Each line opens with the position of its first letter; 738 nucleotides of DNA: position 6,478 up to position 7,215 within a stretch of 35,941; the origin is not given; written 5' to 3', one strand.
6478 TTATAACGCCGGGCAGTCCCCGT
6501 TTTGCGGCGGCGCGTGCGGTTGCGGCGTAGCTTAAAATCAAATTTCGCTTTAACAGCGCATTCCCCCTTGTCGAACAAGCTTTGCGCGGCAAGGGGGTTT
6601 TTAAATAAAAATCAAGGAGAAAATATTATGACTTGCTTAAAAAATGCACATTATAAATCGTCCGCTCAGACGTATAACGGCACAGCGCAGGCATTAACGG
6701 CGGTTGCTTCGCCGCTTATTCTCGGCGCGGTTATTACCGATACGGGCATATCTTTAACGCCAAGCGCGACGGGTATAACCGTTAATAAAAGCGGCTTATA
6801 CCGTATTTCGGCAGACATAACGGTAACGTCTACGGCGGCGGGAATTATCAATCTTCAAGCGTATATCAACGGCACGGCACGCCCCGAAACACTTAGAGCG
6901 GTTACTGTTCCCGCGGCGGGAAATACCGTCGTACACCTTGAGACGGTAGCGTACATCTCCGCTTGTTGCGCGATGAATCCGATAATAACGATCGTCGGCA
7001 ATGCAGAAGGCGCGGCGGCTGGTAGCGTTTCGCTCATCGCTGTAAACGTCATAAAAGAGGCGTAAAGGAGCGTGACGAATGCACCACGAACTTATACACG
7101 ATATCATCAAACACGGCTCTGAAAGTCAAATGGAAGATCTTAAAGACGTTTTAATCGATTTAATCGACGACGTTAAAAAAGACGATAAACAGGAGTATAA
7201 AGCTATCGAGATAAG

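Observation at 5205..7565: Terminator-bounded five-gene cassette encoding spore-surface-like proteins (BclA-CTD/C1q-like, YjcZ-like Gly/Cys-rich membrane protein)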

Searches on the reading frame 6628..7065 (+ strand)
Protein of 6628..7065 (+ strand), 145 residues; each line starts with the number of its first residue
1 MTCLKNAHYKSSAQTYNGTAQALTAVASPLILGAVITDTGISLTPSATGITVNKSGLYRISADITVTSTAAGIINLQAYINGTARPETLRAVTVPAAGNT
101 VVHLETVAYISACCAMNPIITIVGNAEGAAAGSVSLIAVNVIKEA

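Call 4: search_protein_families(library=pfam, proteins=[window:6628-7065:+], max_evalue=1)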
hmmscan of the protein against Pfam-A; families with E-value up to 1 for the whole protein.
window:6628-7065:+ (145 aa): 2 families
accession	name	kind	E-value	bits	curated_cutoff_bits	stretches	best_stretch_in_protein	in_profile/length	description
PF18573.7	BclA_C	-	0.00017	21.9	38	1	30-110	20-101/128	BclA C-terminal domain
PF18887.5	MBG_3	-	0.054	14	25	1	13-49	9-45/72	MBG domain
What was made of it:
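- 6628..7065 (+): P4. A stand-alone C1q/TNF-like jelly-roll protein (BclA-CTD/ExsFA-like) with a conserved N-terminal peptide (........). It has no collagen or coiled-coil stalk and no signal peptide. Pfam BclA_C E 1.7e-4, 21.9 bits, below the 38-bit cut-off (call 4).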

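Call 5: search_protein_families(library=phrogs, proteins=[window:6628-7065:+], max_evalue=0.01)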
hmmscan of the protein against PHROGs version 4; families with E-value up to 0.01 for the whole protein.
window:6628-7065:+ (145 aa): 2 families
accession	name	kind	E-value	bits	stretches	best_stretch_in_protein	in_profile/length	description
phrog_746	-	tail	5e-05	22.9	1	39-139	747-848/852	minor tail protein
phrog_737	-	tail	0.0015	18.2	1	39-130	464-574/583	minor tail protein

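Call 11: find_homologous_proteins(query=window:6628-7065:+)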
Query window:6628-7065:+ (145 aa): 8 proteins with E <= 0.001 among 121 candidates.
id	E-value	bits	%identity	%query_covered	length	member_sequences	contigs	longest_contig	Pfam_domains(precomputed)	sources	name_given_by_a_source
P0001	6.4e-79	280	96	100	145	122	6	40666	-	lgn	-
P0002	5.3e-72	258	88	100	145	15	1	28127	-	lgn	-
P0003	1.6e-65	237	81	100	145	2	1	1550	-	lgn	-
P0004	3.9e-63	229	77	100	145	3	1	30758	-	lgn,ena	-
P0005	3.3e-24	103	42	98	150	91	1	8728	PF18573.8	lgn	-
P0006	8.4e-22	95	40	98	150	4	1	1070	-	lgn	-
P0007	9.3e-21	92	41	100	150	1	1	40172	-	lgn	-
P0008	5.5e-20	90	42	100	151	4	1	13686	-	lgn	-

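Call 12: search_solved_structures(query=window:6628-7065:+, max_evalue=10, show_alignments=2)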
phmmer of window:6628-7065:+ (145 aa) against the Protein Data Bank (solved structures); distinct sequences matched with E-value up to 10: 2.
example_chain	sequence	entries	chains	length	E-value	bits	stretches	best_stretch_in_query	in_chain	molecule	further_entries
9bgr_A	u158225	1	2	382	0.98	12.8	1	16-106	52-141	aminotransferase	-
9bgp_A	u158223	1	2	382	1.1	12.7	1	16-106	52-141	aminotransferase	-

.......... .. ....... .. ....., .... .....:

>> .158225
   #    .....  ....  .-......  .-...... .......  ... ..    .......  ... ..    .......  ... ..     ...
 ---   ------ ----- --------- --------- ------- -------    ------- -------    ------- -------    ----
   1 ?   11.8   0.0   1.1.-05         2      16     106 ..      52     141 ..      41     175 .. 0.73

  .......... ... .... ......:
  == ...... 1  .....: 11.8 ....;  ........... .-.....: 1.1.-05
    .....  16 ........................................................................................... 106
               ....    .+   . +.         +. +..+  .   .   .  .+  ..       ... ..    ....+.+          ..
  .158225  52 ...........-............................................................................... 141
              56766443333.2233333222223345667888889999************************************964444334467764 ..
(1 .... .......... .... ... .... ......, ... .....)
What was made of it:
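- Tried and rejected: Sequence search of P4 against PDB gave nothing meaningful (call 12).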

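Call 14: find_encoding_contigs(protein=P0007, flank=10000, max_places=3)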
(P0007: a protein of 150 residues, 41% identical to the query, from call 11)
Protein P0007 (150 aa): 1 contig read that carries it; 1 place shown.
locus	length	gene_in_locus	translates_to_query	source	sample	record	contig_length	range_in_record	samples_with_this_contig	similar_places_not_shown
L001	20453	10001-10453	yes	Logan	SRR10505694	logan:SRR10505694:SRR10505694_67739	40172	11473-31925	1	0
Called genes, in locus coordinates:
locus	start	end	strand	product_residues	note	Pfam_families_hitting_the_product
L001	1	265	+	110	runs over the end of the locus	-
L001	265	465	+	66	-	-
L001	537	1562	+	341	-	PF02195:ParB_N, PF14386:DUF4417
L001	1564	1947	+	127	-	-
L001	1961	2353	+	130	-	-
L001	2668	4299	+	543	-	PF04466:Terminase_3, PF17288:Terminase_3C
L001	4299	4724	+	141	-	-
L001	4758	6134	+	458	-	-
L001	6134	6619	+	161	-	PF11114:Minor_capsid_2 (faint)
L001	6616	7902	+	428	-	PF06152:Phage_min_cap2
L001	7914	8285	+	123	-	-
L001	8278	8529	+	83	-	-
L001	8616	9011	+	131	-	-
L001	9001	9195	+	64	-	-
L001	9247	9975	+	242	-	-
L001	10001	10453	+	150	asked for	-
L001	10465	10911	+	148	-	-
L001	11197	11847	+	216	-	PF06810:Phage_scaffold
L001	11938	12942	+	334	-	-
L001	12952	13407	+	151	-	-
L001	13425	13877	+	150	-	-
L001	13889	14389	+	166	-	-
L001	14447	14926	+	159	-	-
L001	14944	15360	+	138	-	-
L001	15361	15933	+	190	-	PF06854:Phage_Gp15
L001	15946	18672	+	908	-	-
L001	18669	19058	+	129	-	-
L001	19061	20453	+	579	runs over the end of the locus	-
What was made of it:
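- Between the minor capsid and scaffold genes in L001 (call 14).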

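Call 16: find_encoding_contigs(protein=P0008, flank=10000, max_places=3)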
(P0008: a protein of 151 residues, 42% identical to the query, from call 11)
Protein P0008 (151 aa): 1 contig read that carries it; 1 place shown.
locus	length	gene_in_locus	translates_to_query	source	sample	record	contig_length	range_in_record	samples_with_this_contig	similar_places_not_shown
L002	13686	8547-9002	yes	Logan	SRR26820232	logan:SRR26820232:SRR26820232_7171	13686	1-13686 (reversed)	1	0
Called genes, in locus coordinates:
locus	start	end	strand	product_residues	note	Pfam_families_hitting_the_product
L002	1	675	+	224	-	?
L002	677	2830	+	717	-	-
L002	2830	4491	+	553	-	-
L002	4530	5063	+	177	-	-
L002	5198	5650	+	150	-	PF05105:Phage_holin_4_1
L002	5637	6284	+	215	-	PF00959:Phage_lysozyme, PF01471:PG_binding_1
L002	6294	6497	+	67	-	-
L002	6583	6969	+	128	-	-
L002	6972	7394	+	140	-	-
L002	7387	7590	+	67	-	-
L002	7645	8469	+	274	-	-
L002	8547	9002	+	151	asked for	-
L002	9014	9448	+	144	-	-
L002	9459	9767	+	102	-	-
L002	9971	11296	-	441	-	PF00239:Resolvase, PF13408:Zn_ribbon_recom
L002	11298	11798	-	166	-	-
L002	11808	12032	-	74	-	-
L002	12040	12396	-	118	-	-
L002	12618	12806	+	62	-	PF01381:HTH_3 (weak), PF13443:HTH_26 (weak)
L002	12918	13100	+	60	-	-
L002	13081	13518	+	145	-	-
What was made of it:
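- Directly after holin and lysozyme in L002 (call 16).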

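Call 17: find_encoding_contigs(protein=P0005, flank=10000, max_places=3)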
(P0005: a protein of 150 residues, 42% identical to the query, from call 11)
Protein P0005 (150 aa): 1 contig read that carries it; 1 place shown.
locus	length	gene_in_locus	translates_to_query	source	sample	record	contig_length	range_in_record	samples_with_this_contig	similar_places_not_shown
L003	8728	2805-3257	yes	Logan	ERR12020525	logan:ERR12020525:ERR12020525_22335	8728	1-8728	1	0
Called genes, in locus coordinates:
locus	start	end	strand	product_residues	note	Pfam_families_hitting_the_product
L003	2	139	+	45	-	?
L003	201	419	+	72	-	-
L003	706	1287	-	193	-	PF01381:HTH_3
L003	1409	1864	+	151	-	-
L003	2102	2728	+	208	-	-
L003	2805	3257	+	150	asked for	PF18573:BclA_C (weak)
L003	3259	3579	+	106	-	-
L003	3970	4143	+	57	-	-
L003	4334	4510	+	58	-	-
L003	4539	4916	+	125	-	-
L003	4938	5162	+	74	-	-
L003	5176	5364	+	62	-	-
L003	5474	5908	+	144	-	PF24753:DUF7698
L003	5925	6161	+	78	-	-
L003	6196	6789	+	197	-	PF18941:DUF5688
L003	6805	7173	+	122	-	-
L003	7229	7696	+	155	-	PF04002:RadC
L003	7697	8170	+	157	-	-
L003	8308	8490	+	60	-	-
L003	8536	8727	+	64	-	?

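Call 33: predict_structure(alignment_id=A1)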
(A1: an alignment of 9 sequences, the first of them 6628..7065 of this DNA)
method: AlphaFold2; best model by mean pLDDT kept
length: 145 residues; sequences in the alignment: 9
mean_pLDDT: 87.9   pTM: 0.80
mean pLDDT of the five models: 87.9, 86.4, 86.0, 85.7, 85.0
residues with pLDDT >= 90: 85; 70-90: 50; 50-70: 8; < 50: 2
segments of 3 or more residues with pLDDT < 50: none
pLDDT, mean of each block of 10 residues (from residue 1): 58 92 93 84 88 90 94 93 90 89 92 83 91 93 87
secondary structure, 60 per line:
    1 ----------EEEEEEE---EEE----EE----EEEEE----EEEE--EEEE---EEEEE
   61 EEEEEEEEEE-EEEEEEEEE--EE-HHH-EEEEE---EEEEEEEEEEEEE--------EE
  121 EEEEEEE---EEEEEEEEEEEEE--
elements in order: E11-17 E21-23 E34-38 E43-46 E49-52 E56-70 E72-80 E90-94 E98-110 E119-127 E131-143
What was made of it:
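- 6628..7065 (+): AF2 pLDDT 87.9 (call 33).
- On BclA (exosporium collagen-like glycoprotein): AF2 model pLDDT 87.9 (call 33).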

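Call 35: fold_search(model_id=the predicted structure, library=pdb)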
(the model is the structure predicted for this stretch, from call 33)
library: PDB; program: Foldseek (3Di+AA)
matches with E <= 10: 1748; with E <= 0.001: 147
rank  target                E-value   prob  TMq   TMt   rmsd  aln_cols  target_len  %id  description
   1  3tyj                  9.7e-09  1.00  0.72  0.77   3.1       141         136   16  Bacillus collagen-like protein of anthracis P159S mutant (released 2012-03-14)
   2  1wck                  5.8e-08  1.00  0.72  0.76   3.1       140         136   16  Crystal structure of the C-terminal domain of BclA, the major antigen of the exosporium of the Bacillus anthracis spore. (released 2005-10-25)
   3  2z5w                  6.4e-08  1.00  0.72  0.77   3.1       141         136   16  tBclA, a recombinant spore surface protein from Bacillus anthracis (released 2008-04-22)
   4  2r6q                  8.8e-08  1.00  0.72  0.76   3.1       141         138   16  Crystal Structure of BclA-island Construct (released 2009-03-10)
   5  3twi_A                9.2e-08  1.00  0.72  0.76   3.1       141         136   16  Variable Lymphocyte Receptor Recognition of the Immunodominant Glycoprotein of Bacillus anthracis Spores (released 2012-03-14)
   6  9h3d_E                1.1e-07  1.00  0.72  0.71   3.5       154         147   16  F-ENA exosporium anchoring complex between ExsF and a peptide derived from the N-terminus of F-Anchor (released 2025-03-12)
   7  7r5i_C                1.5e-07  1.00  0.74  0.73   3.2       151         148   18  High resolution Crystal structure of ExsFA, a Bacillus cereus spore exosporium protein (released 2023-08-23)
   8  7r1m_B                1.9e-07  1.00  0.73  0.70   3.0       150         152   19  Crystal structure of ExsFA, a Bacillus cereus spore exosporium protein (released 2023-02-15)
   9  9h3d_D                3.8e-07  1.00  0.72  0.71   3.7       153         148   17  F-ENA exosporium anchoring complex between ExsF and a peptide derived from the N-terminus of F-Anchor (released 2025-03-12)
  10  7r5i_B                1.3e-06  1.00  0.74  0.75   2.9       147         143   18  High resolution Crystal structure of ExsFA, a Bacillus cereus spore exosporium protein (released 2023-08-23)
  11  7r5i_A                1.3e-06  1.00  0.67  0.68   3.6       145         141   20  High resolution Crystal structure of ExsFA, a Bacillus cereus spore exosporium protein (released 2023-08-23)
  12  9h38_R                1.3e-06  1.00  0.70  0.72   3.2       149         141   14  C-terminal domain of the F-ENA tip fibrillum F-BclA from Bacillus thuringiensis (released 2025-03-12)
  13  9h38_A                2.2e-06  1.00  0.67  0.70   3.4       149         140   15  C-terminal domain of the F-ENA tip fibrillum F-BclA from Bacillus thuringiensis (released 2025-03-12)
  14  9h38_K                2.5e-06  1.00  0.64  0.66   4.0       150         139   14  C-terminal domain of the F-ENA tip fibrillum F-BclA from Bacillus thuringiensis (released 2025-03-12)
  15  9h38_B                2.5e-06  1.00  0.59  0.62   4.3       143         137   17  C-terminal domain of the F-ENA tip fibrillum F-BclA from Bacillus thuringiensis (released 2025-03-12)
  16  6a3v_O                2.9e-06  1.00  0.62  0.61   3.9       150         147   16  Complex structure of human 4-1BB and 4-1BBL (released 2018-10-10)
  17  6cu0_C                3.6e-06  1.00  0.65  0.64   3.6       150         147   15  Crystal structure of 4-1BBL/4-1BB (C121S) complex in P21 space group (released 2018-05-09)
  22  6mgp_B                9.2e-06  1.00  0.65  0.62   3.7       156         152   15  Structure of human 4-1BB / 4-1BBL complex (released 2018-11-14)
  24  6a3v_E                9.2e-06  1.00  0.60  0.59   4.9       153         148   14  Complex structure of human 4-1BB and 4-1BBL (released 2018-10-10)
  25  6cu0_B                9.7e-06  1.00  0.65  0.64   3.6       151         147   16  Crystal structure of 4-1BBL/4-1BB (C121S) complex in P21 space group (released 2018-05-09)
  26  6a3v_A                9.7e-06  1.00  0.66  0.64   3.9       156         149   15  Complex structure of human 4-1BB and 4-1BBL (released 2018-10-10)
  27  6cu0_E                9.7e-06  1.00  0.60  0.60   4.3       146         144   15  Crystal structure of 4-1BBL/4-1BB (C121S) complex in P21 space group (released 2018-05-09)
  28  6a3v_C                1.1e-05  1.00  0.65  0.63   3.9       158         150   16  Complex structure of human 4-1BB and 4-1BBL (released 2018-10-10)
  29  6a3v_K                1.1e-05  1.00  0.65  0.63   4.3       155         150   15  Complex structure of human 4-1BB and 4-1BBL (released 2018-10-10)
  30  6cpr_A                1.1e-05  1.00  0.63  0.61   4.4       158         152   14  Crystal structure of 4-1BBL/4-1BB complex in C2 space group (released 2018-05-09)
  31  6a3v_G                1.1e-05  1.00  0.61  0.59   4.3       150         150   15  Complex structure of human 4-1BB and 4-1BBL (released 2018-10-10)
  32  6cpr_C                1.3e-05  1.00  0.63  0.62   4.3       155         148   15  Crystal structure of 4-1BBL/4-1BB complex in C2 space group (released 2018-05-09)
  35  6mgp_C                1.5e-05  1.00  0.62  0.60   3.8       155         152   15  Structure of human 4-1BB / 4-1BBL complex (released 2018-11-14)
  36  6cpr_B                1.6e-05  1.00  0.67  0.64   3.7       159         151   16  Crystal structure of 4-1BBL/4-1BB complex in C2 space group (released 2018-05-09)
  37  6cu0_D                1.6e-05  1.00  0.61  0.60   4.3       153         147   15  Crystal structure of 4-1BBL/4-1BB (C121S) complex in P21 space group (released 2018-05-09)
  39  1yq8                  1.6e-05  1.00  0.63  0.49   4.0       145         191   19  PRD1 vertex protein P5 (released 2005-04-26)
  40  6bwv_B                1.8e-05  1.00  0.64  0.65   4.0       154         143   16  Crystal Structure of the 4-1BB/4-1BBL Complex (released 2018-05-09)
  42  6mgp_A                2.1e-05  1.00  0.59  0.57   4.2       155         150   15  Structure of human 4-1BB / 4-1BBL complex (released 2018-11-14)
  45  6a3v_S                2.2e-05  1.00  0.60  0.59   4.9       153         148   14  Complex structure of human 4-1BB and 4-1BBL (released 2018-10-10)
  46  6a3v_I                2.5e-05  1.00  0.62  0.62   3.9       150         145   16  Complex structure of human 4-1BB and 4-1BBL (released 2018-10-10)
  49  1yq5_A                3.4e-05  1.00  0.62  0.62   3.9       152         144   20  PRD1 vertex protein P5 (released 2005-04-26)
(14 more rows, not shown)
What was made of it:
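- On BclA (exosporium collagen-like glycoprotein): Foldseek top hits 3tyj, 1wck and 2z5w, E 1e-8 to 6e-8, TM 0.72-0.77 (call 35).
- Closest known: BclA C-terminal domain and ExsFA/BxpB. Same: P4 has the same jelly-roll fold, with TM 0.72-0.77 and E 1e-7 to 1e-8 (call 35).
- Closest known: Eukaryotic TNF-family ligands. Same: 4-1BBL and EDA are among the P4 fold matches (call 35).
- P4's best structural matches are exosporium proteins: BclA CTD, ExsFA and F-BclA (call 35). The Sf6 and HS1 needle knobs are among the P4 fold matches (call 35).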

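Call 50: search_protein_families(library=pfam, alignment_id=A4, max_evalue=0.001)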
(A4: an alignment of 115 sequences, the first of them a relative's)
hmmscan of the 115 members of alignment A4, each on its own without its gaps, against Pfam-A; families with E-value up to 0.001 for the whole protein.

A. member 1, L001:6134-6619:+ (161 aa): 1 family
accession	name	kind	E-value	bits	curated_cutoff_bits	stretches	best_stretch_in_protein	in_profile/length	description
PF11114.13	Minor_capsid_2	-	4.5e-09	36.8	27.7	1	36-160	18-113/113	Minor capsid protein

B. families by the number of members that match (of 115 scanned): 43 families (the first 25 are shown)
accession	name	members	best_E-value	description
PF04647.20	AgrB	7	7.9e-11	Accessory gene regulator B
PF00196.25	GerE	3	9.7e-10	Bacterial regulatory proteins, luxR family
PF13384.12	HTH_23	3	1.7e-06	Homeodomain-like domain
PF04545.22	Sigma70_r4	3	5.3e-06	Sigma-70, region 4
PF01520.23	Amidase_3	2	3.1e-24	N-acetylmuramoyl-L-alanine amidase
PF05036.18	SPOR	2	2.5e-11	SPOR domain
PF08281.18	Sigma70_r4_2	2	1.8e-06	Sigma-70, region 4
PF06152.16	Phage_min_cap2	1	9.3e-63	Phage minor capsid protein 2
PF00959.24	Phage_lysozyme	1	3.7e-34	Phage lysozyme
PF00239.26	Resolvase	1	4.9e-32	Resolvase, N terminal domain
PF05565.16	Sipho_Gp157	1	1.4e-30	Siphovirus Gp157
PF18013.6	Phage_lysozyme2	1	6e-30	Phage tail lysozyme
PF16079.10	Phage_holin_5_2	1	5.6e-22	Phage holin family Hol44, in holin superfamily V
PF01471.23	PG_binding_1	1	5.8e-15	Putative peptidoglycan binding domain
PF13539.11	Peptidase_M15_4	1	2.4e-13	D-alanyl-D-alanine carboxypeptidase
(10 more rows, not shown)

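Call 52: search_protein_families(library=pfam, alignment_id=A5, max_evalue=0.001)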
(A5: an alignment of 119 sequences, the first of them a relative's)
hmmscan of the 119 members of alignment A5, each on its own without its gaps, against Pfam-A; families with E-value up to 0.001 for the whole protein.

A. member 1, L001:10990-11847:+ (285 aa): 1 family
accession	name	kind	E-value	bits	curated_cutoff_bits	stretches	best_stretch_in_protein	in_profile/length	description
PF06810.17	Phage_scaffold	-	3e-19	70.1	35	1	75-245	4-166/170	Phage capsid assembly scaffolding protein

B. families by the number of members that match (of 119 scanned): 47 families (the first 25 are shown)
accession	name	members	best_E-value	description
PF01381.28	HTH_3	8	7.4e-11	Helix-turn-helix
PF00589.27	Phage_integrase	6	1.4e-24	Phage integrase family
PF12844.13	HTH_19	5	2.5e-09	Helix-turn-helix domain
PF00239.26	Resolvase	3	4.8e-30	Resolvase, N terminal domain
PF13408.12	Zn_ribbon_recom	3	1.3e-14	Recombinase zinc beta ribbon domain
PF01471.23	PG_binding_1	2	1.6e-17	Putative peptidoglycan binding domain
PF13443.12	HTH_26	2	1.2e-05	Cro/C1-type HTH DNA-binding domain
PF16499.11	Melibiase_2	1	1.7e-67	Alpha galactosidase A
PF00145.23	DNA_methylase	1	3.5e-54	C-5 cytosine-specific DNA methylase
PF13306.12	LRR_5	1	2.8e-51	BspA type Leucine rich repeat region (6 copies)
PF13635.12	DUF4143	1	9.9e-27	Domain of unknown function (DUF4143)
PF22253.2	DUF6948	1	2.8e-24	Domain of unknown function (DUF6948)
PF02452.23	PemK_toxin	1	3.5e-24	PemK-like, MazF-like toxin of type II toxin-antitoxin system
PF06810.17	Phage_scaffold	1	3e-19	Phage capsid assembly scaffolding protein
PF01522.26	Polysacc_deac_1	1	4.4e-19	Polysaccharide deacetylase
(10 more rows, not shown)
